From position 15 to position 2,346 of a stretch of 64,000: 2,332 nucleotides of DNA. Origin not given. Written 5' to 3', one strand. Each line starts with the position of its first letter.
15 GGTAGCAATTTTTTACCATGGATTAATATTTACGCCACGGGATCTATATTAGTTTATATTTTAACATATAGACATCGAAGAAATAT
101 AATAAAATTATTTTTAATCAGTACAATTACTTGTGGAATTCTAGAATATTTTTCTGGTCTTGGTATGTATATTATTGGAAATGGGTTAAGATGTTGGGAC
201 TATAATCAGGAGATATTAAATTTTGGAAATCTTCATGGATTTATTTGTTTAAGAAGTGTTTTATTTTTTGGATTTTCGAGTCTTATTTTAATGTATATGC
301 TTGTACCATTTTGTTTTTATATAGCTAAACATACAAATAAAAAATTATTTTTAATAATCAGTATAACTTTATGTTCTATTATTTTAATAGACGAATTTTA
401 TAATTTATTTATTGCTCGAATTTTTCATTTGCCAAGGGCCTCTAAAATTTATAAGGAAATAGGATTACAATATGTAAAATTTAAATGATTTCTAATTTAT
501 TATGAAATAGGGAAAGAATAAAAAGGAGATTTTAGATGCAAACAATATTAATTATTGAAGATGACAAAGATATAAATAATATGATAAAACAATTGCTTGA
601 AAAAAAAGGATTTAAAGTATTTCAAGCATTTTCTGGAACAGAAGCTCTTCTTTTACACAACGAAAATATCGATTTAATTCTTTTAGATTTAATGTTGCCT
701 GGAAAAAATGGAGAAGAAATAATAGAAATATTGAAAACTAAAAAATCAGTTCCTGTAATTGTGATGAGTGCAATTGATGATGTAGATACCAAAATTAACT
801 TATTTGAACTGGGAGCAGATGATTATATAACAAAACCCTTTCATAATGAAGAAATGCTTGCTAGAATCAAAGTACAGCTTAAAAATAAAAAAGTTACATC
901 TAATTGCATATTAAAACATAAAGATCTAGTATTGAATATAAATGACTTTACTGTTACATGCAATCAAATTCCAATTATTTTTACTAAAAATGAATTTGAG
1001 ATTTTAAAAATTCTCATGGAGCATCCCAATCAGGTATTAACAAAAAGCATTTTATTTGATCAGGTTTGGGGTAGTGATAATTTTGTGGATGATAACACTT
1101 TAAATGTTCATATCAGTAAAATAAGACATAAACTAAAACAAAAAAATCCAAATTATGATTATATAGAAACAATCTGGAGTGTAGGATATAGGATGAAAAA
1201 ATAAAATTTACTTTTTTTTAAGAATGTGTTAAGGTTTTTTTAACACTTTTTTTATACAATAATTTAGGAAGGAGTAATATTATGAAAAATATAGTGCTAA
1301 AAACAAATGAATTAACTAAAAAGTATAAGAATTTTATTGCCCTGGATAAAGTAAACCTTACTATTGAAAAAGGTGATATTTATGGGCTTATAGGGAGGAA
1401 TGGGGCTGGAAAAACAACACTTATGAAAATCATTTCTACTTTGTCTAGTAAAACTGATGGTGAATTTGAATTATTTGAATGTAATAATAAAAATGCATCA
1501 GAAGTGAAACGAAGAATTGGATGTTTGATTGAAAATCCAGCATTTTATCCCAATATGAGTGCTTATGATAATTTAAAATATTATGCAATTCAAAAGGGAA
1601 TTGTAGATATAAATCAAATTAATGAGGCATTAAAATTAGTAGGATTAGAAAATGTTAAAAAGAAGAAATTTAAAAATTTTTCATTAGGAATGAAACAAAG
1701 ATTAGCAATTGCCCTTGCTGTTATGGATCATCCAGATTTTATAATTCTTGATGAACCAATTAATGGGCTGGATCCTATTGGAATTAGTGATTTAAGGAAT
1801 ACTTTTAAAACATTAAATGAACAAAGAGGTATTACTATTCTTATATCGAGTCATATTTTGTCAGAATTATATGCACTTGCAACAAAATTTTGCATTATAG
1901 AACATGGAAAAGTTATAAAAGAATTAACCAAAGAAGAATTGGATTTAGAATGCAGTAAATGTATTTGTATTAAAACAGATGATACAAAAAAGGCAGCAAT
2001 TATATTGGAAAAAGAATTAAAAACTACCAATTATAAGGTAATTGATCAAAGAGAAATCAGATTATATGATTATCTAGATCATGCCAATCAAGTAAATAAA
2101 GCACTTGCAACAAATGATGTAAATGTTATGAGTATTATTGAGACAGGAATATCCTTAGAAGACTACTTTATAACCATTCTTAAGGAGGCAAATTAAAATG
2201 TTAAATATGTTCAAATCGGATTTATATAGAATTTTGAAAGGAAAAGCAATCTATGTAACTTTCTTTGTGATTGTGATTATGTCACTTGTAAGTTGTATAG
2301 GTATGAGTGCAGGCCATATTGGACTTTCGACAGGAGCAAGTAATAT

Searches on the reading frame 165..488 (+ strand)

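Call 33: search_protein_families(library=pfam, proteins=[window:165-488:+], max_evalue=0.01)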
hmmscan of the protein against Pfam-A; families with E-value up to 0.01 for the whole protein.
window:165-488:+ (107 aa): 1 family
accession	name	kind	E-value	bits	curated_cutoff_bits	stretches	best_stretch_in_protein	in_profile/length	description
PF06541.16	ABC_trans_CmpB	-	3.8e-11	43.8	25.9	1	7-79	80-149/151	Putative ABC-transporter type IV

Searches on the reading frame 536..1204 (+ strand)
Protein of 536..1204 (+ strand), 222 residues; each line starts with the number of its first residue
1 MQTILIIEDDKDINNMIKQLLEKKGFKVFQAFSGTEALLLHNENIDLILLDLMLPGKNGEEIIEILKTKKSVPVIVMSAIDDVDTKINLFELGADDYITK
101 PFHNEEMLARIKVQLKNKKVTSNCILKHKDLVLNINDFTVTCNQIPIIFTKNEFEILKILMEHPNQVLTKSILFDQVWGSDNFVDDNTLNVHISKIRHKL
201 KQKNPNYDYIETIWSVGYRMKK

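Call 33: search_protein_families(library=pfam, proteins=[window:536-1204:+], max_evalue=0.01)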
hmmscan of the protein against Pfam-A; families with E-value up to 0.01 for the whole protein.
window:536-1204:+ (222 aa): 2 families
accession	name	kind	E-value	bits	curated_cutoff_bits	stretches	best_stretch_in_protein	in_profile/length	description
PF00072.30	Response_reg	-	1.4e-26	93.3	30.2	1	4-112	1-111/111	Response regulator receiver domain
PF00486.34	Trans_reg_C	-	2.8e-26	91.8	26.2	1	147-220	4-77/77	Transcriptional regulatory protein, C terminal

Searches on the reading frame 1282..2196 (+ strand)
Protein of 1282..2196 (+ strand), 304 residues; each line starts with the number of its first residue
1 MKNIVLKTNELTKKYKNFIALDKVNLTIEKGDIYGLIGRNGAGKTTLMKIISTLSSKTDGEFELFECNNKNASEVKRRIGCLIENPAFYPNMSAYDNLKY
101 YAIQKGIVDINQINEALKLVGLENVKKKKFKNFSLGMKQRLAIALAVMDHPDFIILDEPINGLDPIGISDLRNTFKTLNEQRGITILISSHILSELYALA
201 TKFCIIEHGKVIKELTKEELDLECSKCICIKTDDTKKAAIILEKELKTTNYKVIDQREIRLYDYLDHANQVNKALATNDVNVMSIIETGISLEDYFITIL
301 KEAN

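Call 52: search_protein_families(library=pfam, proteins=[window:1282-2196:+], max_evalue=0.00001)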
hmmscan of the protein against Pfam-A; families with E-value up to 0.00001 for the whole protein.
window:1282-2196:+ (304 aa): 2 families
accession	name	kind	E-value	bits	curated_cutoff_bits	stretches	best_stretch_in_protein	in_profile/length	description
PF00005.33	ABC_tran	-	3.3e-31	109.1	25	1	21-161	1-137/137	ABC transporter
PF13304.12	AAA_21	-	1.8e-13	51.7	27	1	123-193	228-300/304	AAA domain, putative AbiEii toxin, Type IV TA system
